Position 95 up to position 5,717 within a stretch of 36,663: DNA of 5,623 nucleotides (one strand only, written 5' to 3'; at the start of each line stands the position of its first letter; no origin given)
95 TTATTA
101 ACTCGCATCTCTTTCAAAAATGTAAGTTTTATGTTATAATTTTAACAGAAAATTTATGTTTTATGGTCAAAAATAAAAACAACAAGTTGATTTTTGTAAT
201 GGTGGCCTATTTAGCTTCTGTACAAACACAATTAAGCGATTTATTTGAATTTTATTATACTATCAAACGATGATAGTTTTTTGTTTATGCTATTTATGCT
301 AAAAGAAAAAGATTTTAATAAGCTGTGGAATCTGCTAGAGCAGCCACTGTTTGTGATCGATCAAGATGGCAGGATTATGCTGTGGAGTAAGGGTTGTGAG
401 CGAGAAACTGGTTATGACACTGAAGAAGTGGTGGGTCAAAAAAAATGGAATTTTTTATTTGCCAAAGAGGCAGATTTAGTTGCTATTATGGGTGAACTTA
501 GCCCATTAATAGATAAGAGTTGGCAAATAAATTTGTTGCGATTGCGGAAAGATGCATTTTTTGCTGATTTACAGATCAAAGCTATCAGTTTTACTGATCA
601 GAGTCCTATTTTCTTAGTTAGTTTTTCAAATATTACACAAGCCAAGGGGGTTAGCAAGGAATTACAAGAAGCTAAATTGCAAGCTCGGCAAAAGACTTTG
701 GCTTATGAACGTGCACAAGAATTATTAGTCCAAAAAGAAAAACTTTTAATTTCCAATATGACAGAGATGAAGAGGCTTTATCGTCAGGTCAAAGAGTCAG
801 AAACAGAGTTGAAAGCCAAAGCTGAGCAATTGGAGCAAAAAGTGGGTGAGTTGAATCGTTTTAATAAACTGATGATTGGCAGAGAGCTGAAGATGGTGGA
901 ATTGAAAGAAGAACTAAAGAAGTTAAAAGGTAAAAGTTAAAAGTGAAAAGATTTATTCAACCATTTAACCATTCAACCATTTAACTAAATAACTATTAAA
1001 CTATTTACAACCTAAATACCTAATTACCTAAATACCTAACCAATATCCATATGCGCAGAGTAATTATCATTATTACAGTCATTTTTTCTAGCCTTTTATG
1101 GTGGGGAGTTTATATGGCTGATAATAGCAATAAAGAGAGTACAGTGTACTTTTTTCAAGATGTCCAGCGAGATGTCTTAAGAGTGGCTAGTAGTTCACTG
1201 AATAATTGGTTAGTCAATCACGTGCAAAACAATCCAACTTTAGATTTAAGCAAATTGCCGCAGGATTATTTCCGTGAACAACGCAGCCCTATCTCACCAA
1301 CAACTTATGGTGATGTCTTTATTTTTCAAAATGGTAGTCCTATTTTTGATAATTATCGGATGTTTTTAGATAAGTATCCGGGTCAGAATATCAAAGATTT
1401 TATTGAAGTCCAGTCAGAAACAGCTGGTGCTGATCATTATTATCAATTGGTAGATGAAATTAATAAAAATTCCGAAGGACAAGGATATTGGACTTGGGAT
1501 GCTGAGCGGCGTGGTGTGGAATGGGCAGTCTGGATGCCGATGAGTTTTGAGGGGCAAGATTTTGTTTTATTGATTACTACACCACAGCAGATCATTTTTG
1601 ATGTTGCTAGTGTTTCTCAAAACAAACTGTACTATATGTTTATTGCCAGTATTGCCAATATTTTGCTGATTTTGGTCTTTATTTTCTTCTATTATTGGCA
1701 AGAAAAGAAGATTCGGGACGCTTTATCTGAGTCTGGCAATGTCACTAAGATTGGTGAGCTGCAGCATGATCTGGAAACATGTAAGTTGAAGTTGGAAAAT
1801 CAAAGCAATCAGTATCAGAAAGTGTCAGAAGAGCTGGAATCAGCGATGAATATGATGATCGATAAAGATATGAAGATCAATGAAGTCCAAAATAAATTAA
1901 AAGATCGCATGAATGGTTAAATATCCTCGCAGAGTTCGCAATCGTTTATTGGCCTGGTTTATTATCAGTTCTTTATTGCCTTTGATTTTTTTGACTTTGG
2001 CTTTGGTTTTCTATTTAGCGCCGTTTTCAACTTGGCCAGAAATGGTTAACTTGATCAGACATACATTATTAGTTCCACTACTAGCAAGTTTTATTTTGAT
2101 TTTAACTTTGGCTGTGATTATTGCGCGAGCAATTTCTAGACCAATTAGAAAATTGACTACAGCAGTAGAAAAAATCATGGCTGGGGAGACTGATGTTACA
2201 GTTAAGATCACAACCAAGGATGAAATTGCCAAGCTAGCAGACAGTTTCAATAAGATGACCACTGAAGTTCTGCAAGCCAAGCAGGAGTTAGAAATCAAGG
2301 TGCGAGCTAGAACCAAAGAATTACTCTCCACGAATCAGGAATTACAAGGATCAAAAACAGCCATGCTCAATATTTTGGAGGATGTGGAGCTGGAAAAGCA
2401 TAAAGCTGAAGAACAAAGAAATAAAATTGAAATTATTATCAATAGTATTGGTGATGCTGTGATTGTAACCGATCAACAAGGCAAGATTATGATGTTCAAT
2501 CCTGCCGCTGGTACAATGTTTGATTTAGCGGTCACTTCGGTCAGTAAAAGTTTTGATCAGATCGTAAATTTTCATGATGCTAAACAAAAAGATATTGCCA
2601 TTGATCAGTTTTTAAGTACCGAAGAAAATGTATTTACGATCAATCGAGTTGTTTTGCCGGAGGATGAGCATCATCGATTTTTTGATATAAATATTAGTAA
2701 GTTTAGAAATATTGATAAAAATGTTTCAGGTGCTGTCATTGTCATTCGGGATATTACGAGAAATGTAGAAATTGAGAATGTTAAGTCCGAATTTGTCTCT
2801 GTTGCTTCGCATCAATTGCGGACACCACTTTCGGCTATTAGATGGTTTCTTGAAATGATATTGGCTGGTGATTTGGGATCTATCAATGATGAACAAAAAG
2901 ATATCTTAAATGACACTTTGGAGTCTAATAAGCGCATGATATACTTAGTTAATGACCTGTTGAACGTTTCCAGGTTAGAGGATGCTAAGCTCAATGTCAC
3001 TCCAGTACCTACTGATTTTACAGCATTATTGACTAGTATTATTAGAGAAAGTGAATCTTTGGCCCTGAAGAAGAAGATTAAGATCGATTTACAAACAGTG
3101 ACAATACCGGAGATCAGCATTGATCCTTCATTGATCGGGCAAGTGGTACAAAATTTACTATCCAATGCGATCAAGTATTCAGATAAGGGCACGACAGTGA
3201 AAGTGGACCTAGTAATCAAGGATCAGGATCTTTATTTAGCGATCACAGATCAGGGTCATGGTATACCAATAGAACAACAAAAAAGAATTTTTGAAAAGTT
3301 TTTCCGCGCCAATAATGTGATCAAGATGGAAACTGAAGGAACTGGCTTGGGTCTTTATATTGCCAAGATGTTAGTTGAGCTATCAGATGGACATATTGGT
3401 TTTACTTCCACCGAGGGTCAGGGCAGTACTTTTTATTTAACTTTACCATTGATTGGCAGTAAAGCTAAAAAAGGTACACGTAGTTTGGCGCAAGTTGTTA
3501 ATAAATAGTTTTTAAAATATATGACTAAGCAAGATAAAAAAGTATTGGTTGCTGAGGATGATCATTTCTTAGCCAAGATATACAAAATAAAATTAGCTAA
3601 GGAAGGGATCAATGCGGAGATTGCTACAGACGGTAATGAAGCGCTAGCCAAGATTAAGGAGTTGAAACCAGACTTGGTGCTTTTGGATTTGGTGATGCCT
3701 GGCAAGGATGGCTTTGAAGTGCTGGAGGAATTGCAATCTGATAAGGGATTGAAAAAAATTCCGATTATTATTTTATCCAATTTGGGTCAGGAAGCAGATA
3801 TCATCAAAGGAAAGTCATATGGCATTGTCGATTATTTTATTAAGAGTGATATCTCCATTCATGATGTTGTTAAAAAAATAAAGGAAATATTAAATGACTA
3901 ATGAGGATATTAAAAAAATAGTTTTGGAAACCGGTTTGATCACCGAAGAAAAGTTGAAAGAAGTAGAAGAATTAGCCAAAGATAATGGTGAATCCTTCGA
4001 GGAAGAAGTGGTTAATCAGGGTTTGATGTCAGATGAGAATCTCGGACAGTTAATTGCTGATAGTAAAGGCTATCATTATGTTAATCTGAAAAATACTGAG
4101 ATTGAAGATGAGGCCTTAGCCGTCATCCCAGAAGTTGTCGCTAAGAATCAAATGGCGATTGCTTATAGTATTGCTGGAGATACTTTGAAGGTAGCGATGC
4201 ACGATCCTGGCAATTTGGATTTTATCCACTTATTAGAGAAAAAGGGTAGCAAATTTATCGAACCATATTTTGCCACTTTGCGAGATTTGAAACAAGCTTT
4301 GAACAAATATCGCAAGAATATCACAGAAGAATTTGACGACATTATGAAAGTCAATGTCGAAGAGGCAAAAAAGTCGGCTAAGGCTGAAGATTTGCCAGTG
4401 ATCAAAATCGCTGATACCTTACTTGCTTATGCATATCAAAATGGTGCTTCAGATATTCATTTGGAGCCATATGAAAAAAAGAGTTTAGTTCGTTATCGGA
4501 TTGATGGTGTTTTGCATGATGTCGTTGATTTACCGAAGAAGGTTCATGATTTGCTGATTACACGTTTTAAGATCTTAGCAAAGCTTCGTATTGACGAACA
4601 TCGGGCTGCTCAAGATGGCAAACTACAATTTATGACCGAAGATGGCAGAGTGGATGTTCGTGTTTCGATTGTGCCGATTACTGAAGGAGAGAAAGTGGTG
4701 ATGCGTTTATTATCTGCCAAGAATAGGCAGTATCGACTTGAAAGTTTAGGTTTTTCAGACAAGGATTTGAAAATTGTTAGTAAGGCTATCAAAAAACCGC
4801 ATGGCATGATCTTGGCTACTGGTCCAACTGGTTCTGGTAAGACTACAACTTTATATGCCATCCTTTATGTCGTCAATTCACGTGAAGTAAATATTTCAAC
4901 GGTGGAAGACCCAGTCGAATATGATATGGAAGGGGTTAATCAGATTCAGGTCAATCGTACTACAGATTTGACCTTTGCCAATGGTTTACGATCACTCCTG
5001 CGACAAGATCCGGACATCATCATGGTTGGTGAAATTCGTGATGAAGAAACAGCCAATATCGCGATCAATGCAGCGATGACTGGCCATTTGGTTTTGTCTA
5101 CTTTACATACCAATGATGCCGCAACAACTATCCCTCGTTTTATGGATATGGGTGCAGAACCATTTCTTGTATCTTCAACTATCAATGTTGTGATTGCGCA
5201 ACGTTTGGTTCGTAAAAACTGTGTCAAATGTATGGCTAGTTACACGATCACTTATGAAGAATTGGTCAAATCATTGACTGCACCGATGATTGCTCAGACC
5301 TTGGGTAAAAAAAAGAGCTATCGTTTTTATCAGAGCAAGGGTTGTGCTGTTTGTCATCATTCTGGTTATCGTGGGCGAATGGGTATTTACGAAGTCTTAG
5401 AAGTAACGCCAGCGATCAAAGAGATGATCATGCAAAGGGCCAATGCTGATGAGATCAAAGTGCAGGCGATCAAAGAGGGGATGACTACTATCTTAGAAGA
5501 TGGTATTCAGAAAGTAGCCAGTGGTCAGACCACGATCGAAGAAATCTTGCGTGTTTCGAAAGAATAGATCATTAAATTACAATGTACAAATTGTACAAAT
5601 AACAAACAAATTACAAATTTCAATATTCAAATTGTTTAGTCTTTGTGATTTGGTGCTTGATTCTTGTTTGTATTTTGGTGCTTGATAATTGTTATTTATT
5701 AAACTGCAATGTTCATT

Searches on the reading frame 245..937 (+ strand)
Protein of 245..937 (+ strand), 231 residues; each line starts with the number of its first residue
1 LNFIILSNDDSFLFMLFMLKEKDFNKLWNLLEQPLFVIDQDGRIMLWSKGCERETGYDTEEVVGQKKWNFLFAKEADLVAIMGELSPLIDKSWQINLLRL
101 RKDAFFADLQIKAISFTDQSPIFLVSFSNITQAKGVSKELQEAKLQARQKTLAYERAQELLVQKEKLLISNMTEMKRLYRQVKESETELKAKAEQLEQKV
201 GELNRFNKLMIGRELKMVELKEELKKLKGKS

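Call 59: search_protein_families(library=pfam, proteins=[window:245-937:+], max_evalue=0.001)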
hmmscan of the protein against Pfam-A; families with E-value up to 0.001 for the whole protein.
window:245-937:+ (231 aa): 2 families
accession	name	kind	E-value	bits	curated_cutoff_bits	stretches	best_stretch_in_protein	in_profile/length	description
PF13426.13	PAS_9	-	1.5e-07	32.1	27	1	34-132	3-103/103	PAS domain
PF00989.32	PAS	-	1.4e-05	25.5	22.6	1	26-66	5-45/113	PAS fold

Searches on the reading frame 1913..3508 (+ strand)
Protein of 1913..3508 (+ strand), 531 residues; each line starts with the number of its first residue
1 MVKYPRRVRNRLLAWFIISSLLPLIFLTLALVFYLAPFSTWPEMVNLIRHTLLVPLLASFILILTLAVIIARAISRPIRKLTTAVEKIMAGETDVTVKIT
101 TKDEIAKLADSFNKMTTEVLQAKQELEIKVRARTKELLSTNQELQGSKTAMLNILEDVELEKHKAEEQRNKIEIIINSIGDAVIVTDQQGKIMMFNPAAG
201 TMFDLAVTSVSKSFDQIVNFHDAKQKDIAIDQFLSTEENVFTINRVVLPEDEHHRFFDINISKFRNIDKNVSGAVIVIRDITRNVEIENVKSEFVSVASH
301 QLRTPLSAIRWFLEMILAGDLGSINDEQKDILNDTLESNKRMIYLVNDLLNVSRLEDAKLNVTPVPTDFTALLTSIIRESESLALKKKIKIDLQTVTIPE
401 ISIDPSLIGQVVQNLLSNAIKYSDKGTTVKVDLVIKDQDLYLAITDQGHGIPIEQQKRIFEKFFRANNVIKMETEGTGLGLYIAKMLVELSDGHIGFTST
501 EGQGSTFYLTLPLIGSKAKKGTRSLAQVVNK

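Call 4: search_protein_families(library=pfam, proteins=[window:1913-3508:+], max_evalue=0.1)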
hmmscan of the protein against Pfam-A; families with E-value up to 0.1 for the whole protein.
window:1913-3508:+ (531 aa): 13 families
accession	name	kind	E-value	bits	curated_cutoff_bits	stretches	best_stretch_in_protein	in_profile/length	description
PF02518.31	HATPase_c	-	2e-28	99.5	26.4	1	404-513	2-109/111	Histidine kinase-, DNA gyrase B-, and HSP90-like ATPase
PF00512.31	HisKA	-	1.6e-16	60.5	26.9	1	291-357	2-65/66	His Kinase A (phospho-acceptor) domain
PF00672.30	HAMP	-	4.8e-14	52.8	25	1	70-119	2-51/53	HAMP domain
PF00989.32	PAS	-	9e-10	39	22.6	1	175-281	6-113/113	PAS fold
PF08448.16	PAS_4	-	5.9e-08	33.3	23.1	1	177-284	2-108/110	PAS fold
PF13596.12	PAS_10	-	7.9e-07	30.1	22.1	1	174-282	3-106/106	PAS domain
PF13426.13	PAS_9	-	2.2e-06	28.3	27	1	181-282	2-102/103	PAS domain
PF13188.13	PAS_8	-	0.0001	22.5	21.8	1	171-218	2-51/65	PAS domain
PF13581.12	HATPase_c_2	-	0.00039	20.9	27.4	1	412-489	36-110/127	Histidine kinase-like ATPase domain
PF12860.13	PAS_7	-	0.00049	20.7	27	1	176-288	1-114/115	PAS fold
PF13567.11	DUF4131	-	0.012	15.8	31.6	1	17-129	8-103/165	Domain of unknown function (DUF4131)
PF07264.17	EI24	-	0.015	15.8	32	1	9-97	11-106/199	Sulfate transporter CysZ/Etoposide-induced protein 2.4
PF24820.1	Diguanyl_cycl_sensor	-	0.023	15.1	28.1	1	175-206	1-32/109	Diguanylate cyclase-like sensor domain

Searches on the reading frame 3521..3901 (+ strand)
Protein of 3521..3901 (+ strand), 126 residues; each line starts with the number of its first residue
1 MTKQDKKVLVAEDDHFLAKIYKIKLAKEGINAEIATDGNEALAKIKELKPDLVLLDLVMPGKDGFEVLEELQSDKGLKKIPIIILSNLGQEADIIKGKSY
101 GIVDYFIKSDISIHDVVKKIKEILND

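Call 4: search_protein_families(library=pfam, proteins=[window:3521-3901:+], max_evalue=0.1)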
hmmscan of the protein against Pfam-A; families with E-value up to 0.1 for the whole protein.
window:3521-3901:+ (126 aa): 2 families
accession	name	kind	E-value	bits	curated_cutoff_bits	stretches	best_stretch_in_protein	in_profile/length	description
PF00072.30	Response_reg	-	1.3e-22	80.5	30.2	1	8-109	1-100/111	Response regulator receiver domain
PF08967.16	ENCP4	-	0.0089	16.6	31.4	1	43-104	13-71/81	Putative type 4B encapsulin shell protein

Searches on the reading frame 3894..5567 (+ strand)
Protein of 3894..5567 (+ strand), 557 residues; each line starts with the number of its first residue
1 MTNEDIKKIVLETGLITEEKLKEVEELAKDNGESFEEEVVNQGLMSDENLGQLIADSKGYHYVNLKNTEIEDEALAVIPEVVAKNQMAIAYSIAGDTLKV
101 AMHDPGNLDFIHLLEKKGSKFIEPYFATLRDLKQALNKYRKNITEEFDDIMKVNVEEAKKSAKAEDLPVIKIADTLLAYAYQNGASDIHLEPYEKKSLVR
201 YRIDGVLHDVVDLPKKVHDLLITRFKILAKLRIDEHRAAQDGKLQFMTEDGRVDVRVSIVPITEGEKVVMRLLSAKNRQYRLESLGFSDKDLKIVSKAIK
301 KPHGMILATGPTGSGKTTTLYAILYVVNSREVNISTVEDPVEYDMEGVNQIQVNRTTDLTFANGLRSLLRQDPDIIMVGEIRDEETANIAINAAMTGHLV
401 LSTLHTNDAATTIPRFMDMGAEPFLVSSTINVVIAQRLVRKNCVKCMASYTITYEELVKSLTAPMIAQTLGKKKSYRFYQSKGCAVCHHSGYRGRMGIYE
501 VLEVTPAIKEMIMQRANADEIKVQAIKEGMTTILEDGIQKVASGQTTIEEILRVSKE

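Call 4: search_protein_families(library=pfam, proteins=[window:3894-5567:+], max_evalue=0.1)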
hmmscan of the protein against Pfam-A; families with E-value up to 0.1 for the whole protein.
window:3894-5567:+ (557 aa): 18 families
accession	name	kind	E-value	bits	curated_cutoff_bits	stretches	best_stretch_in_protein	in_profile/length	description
PF00437.27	T2SSE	-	2.2e-133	444.9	24.9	1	164-553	3-370/370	Type II/IV secretion system protein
PF05157.20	MshEN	-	5.1e-11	42.8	23.1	1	59-141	2-85/90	MshEN domain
PF25199.1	nSTAND_NTPase5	-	0.00036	20.8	34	1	298-348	36-87/145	Novel STAND NTPase 5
PF13555.12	AAA_29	-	0.0014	18.8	27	1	302-329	21-48/61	P-loop containing region of AAA domain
PF13604.12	AAA_30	-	0.003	17.8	27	1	293-331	8-46/191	AAA domain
PF13476.12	AAA_23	-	0.0036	18.4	27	1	303-329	19-45/201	AAA domain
PF20720.3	nSTAND3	-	0.0043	17.2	27.2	1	301-341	15-55/155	Novel STAND NTPase 3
PF10415.14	FumaraseC_C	-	0.0044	17.9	32.5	0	2-24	24-46/54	Fumarase C C-terminus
PF13086.12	AAA_11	-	0.0094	16.2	27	1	288-330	3-44/257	AAA domain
PF02463.25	SMC_N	-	0.011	15.6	40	1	301-392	22-114/220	RecF/RecN/SMC N terminal domain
PF13401.12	AAA_22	-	0.015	16.1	27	1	302-338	4-40/130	AAA domain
PF04851.21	ResIII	-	0.016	15.6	22.5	0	295-329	15-49/164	Type III restriction enzyme, res subunit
PF18190.7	Plk4_PB1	-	0.032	14.8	26.4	0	254-322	15-84/107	Polo-like Kinase 4 Polo Box 1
PF01580.24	FtsK_SpoIIIE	-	0.053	13.4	24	0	288-324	25-60/221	FtsK/SpoIIIE family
PF13662.12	Toprim_4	-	0.054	14.2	25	0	290-337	47-84/85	Toprim domain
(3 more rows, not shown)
